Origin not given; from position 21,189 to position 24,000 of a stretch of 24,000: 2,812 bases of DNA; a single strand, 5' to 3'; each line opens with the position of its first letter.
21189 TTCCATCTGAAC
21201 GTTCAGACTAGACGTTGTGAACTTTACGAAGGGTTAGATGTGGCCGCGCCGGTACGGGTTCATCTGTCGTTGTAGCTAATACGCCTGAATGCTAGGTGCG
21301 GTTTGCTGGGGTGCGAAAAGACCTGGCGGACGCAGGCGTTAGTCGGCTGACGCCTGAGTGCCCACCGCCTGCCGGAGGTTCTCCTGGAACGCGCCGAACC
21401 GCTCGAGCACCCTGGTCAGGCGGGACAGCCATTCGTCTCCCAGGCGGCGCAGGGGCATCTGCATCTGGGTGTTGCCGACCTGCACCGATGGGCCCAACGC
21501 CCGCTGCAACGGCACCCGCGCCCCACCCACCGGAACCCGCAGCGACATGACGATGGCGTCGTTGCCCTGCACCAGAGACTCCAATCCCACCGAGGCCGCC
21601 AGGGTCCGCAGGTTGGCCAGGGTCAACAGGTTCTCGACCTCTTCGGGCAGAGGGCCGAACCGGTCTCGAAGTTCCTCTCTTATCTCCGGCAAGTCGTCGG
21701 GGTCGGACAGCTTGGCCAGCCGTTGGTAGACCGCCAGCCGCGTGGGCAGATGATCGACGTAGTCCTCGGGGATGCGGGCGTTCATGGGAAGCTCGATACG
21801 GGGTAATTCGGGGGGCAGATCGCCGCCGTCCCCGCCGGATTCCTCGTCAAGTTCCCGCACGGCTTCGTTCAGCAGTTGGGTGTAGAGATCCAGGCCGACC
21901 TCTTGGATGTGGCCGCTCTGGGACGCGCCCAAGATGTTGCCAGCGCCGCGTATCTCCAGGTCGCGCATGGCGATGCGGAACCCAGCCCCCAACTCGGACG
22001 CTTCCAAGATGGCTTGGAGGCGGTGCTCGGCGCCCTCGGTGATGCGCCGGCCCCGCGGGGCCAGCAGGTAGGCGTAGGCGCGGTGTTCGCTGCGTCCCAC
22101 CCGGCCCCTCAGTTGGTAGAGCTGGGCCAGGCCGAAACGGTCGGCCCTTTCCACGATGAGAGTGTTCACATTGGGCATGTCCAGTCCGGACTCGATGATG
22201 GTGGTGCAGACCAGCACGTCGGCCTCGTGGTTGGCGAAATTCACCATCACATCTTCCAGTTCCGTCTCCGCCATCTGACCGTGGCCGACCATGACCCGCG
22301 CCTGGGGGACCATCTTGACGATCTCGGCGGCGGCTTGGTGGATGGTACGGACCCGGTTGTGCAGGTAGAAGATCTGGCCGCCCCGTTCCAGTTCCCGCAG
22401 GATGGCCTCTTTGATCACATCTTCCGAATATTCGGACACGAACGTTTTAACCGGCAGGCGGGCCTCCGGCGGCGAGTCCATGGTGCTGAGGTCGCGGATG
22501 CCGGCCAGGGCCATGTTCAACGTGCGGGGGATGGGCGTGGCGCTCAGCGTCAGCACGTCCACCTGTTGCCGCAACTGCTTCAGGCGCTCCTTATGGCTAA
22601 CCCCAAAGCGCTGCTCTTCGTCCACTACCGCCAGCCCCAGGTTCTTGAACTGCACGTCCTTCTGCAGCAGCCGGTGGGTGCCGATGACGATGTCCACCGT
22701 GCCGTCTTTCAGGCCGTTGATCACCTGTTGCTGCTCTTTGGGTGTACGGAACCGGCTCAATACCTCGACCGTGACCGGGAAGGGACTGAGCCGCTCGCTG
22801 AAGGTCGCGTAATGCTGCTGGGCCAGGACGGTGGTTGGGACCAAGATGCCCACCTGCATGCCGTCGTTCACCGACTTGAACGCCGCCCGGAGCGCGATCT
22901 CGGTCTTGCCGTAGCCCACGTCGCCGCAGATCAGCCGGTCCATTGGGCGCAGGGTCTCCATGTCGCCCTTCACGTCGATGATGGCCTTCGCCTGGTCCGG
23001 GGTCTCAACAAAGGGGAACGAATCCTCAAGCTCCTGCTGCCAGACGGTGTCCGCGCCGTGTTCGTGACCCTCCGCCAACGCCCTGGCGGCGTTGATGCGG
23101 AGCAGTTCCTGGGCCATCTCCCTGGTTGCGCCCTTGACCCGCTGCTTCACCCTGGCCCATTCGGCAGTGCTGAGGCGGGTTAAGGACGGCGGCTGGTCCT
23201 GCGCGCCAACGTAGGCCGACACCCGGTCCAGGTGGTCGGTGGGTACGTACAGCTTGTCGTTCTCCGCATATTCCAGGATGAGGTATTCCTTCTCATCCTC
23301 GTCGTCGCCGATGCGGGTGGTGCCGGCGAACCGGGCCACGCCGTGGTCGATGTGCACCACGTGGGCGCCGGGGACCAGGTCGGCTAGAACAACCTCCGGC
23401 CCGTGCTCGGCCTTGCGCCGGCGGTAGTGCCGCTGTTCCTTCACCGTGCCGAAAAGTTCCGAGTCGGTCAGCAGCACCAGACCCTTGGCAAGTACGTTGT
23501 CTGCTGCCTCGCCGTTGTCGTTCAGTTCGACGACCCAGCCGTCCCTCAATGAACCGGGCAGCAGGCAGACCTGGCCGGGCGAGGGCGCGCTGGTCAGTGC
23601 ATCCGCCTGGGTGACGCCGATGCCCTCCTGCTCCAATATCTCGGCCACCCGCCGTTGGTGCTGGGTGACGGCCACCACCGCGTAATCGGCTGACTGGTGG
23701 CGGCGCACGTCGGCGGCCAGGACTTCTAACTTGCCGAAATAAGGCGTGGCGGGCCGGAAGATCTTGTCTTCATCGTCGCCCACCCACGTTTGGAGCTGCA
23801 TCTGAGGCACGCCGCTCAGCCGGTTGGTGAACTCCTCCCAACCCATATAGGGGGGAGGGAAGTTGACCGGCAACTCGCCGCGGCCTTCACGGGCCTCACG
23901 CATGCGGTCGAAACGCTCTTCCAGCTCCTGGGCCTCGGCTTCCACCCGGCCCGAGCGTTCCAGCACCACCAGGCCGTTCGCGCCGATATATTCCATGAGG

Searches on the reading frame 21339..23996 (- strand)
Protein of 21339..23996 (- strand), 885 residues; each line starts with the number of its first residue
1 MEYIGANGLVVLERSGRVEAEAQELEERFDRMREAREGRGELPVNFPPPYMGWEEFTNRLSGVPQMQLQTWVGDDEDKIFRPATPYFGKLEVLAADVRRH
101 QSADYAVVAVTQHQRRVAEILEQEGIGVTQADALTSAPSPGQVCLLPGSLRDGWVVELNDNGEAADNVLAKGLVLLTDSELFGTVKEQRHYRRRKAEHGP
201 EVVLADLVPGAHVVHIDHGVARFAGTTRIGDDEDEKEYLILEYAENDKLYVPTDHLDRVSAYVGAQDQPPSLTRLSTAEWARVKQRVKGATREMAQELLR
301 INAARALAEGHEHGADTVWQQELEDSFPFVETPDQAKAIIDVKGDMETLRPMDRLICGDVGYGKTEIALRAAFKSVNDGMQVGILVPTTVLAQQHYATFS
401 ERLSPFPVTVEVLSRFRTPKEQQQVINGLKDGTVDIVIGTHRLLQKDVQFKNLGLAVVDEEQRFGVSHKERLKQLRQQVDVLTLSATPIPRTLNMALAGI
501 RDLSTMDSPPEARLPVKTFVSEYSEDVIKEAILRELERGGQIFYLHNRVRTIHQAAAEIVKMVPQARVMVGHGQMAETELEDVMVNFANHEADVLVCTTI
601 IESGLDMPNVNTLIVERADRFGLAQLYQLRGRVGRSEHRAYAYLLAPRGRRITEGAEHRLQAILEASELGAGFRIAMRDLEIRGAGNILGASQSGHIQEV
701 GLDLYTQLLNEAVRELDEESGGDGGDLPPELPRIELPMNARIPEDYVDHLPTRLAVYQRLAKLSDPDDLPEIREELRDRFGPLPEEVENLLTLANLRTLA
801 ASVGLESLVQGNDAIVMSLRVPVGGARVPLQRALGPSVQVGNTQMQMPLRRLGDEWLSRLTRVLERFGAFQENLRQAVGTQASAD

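Call 4: search_protein_families(library=pfam, proteins=[window:21339-23996:-])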
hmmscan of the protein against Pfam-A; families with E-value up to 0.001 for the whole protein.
window:21339-23996:- (885 aa): 5 families
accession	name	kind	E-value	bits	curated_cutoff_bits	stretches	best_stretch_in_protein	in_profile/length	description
PF00270.35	DEAD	-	4.7e-26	91.9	26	1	332-494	1-165/167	DEAD/DEAH box helicase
PF03461.20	TRCF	-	3.2e-24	85.5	25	1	736-819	1-84/95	TRCF domain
PF00271.37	Helicase_C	-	6e-21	75.2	23.5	1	531-636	9-109/110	Helicase conserved C-terminal domain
PF02559.22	CarD_TRCF_RID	-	4.5e-17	62.3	23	1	208-263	2-57/57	CarD-like/TRCF RID domain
PF22590.2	Cas3-like_C_2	-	2.4e-05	25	27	1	539-637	2-105/106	CRISPR-associated nuclease/helicase Cas3, C-terminal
